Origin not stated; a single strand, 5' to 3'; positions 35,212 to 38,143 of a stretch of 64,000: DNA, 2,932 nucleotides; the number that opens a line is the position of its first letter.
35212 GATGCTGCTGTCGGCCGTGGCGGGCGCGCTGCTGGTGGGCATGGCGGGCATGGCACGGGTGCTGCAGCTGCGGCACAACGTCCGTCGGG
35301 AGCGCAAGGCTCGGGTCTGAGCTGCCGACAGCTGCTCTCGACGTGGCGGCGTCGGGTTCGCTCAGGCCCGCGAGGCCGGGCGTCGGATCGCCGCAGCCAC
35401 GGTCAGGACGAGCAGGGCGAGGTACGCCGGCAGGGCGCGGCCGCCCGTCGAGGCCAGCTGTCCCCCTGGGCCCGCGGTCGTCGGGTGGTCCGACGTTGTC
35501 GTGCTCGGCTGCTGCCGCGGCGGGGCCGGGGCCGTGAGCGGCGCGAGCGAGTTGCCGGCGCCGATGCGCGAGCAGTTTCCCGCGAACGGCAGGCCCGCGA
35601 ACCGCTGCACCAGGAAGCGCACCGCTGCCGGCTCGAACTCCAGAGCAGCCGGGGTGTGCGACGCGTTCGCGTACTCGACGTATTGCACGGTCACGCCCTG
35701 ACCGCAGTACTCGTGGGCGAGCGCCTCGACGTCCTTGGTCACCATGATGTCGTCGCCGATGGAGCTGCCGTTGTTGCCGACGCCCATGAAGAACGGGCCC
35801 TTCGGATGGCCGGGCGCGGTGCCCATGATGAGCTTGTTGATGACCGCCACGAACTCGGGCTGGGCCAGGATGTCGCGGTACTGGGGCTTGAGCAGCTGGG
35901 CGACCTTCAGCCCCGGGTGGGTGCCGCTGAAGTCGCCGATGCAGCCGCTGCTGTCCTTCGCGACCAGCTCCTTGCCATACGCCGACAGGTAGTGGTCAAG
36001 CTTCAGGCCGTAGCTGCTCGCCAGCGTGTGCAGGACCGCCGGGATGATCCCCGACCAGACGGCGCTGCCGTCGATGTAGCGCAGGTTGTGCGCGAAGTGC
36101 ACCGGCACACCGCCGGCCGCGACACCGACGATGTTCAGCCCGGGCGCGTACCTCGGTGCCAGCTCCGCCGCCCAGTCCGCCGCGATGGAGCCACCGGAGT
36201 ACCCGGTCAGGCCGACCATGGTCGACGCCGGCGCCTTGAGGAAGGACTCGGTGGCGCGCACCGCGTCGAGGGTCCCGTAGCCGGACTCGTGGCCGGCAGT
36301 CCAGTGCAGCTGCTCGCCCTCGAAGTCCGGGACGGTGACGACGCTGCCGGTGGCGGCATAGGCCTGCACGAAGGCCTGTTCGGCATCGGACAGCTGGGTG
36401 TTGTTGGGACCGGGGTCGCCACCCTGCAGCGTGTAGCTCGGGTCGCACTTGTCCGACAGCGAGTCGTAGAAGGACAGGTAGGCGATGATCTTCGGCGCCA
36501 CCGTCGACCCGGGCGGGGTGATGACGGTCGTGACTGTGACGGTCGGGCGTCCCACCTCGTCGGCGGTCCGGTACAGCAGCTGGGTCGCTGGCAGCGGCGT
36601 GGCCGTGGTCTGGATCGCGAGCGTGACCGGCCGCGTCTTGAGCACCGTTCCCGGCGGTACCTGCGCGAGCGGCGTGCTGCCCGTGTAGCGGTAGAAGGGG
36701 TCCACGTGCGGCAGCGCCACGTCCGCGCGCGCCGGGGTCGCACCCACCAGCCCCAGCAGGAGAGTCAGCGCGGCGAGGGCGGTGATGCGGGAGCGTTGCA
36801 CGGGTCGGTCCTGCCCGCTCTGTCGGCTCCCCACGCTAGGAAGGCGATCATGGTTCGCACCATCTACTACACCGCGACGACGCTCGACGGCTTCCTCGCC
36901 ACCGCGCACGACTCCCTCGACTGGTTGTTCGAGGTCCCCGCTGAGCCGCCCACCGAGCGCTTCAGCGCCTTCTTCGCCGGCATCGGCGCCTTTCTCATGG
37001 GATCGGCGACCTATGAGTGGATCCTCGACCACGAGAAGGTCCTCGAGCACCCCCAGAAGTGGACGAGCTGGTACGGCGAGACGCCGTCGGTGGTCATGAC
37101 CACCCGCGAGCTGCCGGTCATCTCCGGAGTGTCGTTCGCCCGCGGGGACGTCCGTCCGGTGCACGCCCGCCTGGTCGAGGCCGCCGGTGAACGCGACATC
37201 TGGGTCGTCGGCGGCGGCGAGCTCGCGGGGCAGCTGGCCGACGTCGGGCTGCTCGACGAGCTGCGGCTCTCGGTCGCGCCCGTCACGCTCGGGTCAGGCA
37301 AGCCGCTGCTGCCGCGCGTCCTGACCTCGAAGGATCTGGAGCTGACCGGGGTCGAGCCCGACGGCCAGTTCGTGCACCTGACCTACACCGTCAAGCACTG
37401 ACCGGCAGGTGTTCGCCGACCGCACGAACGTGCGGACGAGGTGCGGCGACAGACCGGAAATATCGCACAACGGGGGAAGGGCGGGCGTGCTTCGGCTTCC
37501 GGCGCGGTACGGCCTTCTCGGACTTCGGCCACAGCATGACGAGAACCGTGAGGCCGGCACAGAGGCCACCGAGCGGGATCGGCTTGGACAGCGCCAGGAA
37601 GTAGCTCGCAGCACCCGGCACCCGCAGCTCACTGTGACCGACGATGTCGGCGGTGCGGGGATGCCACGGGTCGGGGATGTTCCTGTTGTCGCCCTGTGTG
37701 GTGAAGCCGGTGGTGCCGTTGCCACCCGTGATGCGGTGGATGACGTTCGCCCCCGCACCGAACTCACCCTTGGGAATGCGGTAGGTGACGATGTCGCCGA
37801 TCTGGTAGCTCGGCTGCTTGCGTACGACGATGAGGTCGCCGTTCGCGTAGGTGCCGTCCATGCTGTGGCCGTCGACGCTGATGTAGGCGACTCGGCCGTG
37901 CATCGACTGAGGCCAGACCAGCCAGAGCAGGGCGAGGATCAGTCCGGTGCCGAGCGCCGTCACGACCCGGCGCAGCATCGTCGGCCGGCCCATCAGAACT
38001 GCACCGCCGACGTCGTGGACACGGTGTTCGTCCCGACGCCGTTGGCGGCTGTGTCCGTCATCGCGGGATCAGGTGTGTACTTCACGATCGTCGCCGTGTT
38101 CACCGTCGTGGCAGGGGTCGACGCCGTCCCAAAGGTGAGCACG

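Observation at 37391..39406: Translationally coupled operon of three paralogous charge-poor secreted proteins plus a SipW-like signal peptidase: candidate uncharacterised actinobacterial fibre or pilus system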

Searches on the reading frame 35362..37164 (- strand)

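Call 13: search_protein_families(library=pfam, proteins=[window:35362-37164:-], max_evalue=0.01)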
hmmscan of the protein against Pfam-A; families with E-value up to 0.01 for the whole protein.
window:35362-37164:- (600 aa): 1 family
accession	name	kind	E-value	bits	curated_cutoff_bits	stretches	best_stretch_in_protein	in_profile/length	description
PF03583.20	LIP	-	1.9e-42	146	23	1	255-527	8-283/286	Secretory lipase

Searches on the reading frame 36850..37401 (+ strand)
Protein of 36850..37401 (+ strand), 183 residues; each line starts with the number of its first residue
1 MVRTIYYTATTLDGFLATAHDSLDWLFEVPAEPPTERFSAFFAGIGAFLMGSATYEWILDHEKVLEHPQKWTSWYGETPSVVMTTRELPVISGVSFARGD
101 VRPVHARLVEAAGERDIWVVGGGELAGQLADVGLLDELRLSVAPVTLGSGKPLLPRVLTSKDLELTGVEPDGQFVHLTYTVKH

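Call 13: search_protein_families(library=pfam, proteins=[window:36850-37401:+], max_evalue=0.01)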
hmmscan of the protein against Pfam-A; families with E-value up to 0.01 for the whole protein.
window:36850-37401:+ (183 aa): 1 family
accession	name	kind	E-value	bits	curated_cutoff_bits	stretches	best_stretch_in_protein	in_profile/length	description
PF01872.23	RibD_C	-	5.3e-16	59.5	24.1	1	6-176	5-196/197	RibD C-terminal domain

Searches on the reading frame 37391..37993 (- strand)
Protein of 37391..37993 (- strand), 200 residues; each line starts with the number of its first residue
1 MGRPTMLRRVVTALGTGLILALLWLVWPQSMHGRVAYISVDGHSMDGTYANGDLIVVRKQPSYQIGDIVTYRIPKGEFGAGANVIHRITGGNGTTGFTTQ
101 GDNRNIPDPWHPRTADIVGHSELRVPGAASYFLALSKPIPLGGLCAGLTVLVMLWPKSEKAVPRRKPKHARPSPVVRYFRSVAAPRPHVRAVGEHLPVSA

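Call 3: search_protein_families(library=ncbifam, proteins=[window:37391-37993:-], max_evalue=1)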
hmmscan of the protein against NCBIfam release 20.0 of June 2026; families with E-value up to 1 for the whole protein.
window:37391-37993:- (200 aa): 5 families
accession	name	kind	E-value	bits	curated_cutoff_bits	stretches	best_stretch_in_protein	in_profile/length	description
TIGR02228.1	sigpep_I_arch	equivalog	1.3e-16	60.9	51.85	1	13-128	9-126/158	signal peptidase I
TIGR02227.1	sigpep_I_bact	equivalog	7.8e-06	25.9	47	1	36-93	21-79/162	signal peptidase I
NF046067.1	SigPepSipWBacil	equivalog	0.00092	18.8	190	1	41-126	44-131/189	signal peptidase I SipW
TIGR00498.1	lexA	equivalog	0.039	13.5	110.95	1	38-77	118-157/203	transcriptional repressor LexA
TIGR02754.1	sod_Ni_protease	equivalog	0.06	13.8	63.25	1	39-105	2-68/90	nickel-type superoxide dismutase maturation protease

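Call 4: search_protein_families(library=pfam, proteins=[window:37391-37993:-], max_evalue=1)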
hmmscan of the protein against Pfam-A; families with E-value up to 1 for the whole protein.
window:37391-37993:- (200 aa): 2 families
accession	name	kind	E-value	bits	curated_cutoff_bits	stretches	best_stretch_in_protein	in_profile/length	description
PF00717.28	Peptidase_S24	-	1.6e-06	28.3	23.3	1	31-75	31-75/116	Peptidase S24-like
PF10502.14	Peptidase_S26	-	5e-05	23.8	22.9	1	35-94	23-83/168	Signal peptidase, peptidase S26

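Call 56: search_solved_structures(query=window:37391-37993:-, max_evalue=0.01, show_alignments=2)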
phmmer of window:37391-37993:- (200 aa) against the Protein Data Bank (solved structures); distinct sequences matched with E-value up to 0.01: 2.
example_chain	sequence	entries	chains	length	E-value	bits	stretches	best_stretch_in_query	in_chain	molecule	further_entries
7p2p_A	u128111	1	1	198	0.0025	21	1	13-108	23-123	Signal peptidase complex catalytic subunit SEC11A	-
9rjb_A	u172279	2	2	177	0.0048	20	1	13-108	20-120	Signal peptidase complex catalytic subunit SEC11A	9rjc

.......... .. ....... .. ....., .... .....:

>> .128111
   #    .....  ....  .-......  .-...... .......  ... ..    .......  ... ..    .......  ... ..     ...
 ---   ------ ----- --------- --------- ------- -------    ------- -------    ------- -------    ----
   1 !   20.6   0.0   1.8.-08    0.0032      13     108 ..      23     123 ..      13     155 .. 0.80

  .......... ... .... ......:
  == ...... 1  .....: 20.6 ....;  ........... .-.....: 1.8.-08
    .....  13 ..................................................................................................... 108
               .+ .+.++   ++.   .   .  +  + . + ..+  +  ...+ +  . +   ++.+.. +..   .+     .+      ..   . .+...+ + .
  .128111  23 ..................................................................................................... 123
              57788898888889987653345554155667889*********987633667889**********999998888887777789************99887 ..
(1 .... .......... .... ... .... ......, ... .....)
